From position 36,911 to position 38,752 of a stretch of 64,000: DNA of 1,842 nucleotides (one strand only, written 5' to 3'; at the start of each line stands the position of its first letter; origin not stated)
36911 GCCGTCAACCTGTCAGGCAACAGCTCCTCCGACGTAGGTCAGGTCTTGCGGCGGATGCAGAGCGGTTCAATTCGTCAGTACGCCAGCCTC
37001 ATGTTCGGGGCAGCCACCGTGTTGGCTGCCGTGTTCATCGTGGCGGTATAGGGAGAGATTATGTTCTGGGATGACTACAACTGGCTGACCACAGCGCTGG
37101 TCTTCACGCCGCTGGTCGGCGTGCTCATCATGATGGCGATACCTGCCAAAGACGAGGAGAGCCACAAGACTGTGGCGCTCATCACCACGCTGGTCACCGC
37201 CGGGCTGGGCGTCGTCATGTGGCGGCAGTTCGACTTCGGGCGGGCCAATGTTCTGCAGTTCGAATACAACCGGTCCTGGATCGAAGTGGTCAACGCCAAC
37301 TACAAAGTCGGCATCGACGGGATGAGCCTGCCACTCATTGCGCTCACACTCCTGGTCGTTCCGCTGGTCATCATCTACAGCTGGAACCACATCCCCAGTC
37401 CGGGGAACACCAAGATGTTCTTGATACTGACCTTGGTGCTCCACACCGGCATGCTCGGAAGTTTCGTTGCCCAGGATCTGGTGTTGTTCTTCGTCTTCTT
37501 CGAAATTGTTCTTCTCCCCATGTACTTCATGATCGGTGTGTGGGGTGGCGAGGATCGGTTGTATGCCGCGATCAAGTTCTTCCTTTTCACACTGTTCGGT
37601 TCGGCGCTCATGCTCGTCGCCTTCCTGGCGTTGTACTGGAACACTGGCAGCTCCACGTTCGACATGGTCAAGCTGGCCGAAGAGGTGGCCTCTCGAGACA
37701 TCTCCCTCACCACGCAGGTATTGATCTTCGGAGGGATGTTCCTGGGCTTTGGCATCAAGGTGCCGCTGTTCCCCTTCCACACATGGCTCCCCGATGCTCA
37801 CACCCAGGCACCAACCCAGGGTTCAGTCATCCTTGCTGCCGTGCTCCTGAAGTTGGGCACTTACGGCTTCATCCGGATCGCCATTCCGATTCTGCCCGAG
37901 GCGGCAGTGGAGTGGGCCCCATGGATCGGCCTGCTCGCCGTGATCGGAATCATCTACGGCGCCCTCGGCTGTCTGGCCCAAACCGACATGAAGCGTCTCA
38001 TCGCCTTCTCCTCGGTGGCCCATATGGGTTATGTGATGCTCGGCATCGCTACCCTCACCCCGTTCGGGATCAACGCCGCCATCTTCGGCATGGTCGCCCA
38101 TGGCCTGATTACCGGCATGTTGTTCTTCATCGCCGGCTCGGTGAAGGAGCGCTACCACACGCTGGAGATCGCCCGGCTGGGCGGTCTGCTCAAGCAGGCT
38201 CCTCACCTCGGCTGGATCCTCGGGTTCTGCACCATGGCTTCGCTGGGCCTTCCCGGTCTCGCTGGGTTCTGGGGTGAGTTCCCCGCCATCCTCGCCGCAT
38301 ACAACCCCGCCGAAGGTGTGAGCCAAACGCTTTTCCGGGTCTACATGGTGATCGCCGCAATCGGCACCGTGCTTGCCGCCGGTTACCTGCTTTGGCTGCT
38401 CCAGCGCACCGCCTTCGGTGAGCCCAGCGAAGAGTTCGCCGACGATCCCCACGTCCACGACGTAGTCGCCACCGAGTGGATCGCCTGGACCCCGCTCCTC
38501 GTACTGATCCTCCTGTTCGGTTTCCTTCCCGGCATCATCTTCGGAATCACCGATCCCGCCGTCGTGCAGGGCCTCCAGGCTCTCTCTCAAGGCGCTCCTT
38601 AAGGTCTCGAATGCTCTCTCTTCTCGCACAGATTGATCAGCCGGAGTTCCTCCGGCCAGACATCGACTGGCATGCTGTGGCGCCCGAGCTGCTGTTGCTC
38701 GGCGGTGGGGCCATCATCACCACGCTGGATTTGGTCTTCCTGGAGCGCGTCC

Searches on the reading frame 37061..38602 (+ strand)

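Call 93: search_protein_families(library=pfam, proteins=[window:37061-38602:+], max_evalue=0.00001)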
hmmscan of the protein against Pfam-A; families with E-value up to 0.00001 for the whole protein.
window:37061-38602:+ (513 aa): 2 families
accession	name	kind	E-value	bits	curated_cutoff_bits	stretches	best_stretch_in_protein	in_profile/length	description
PF00361.26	Proton_antipo_M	-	1.5e-79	267.7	21.5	1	137-415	1-277/294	NADH:quinone oxidoreductase/Mrp antiporter, TM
PF01059.23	Oxidored_q5_N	-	4e-08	33.8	22.7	1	69-129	43-105/110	NADH-ubiquinone oxidoreductase chain 4, amino terminus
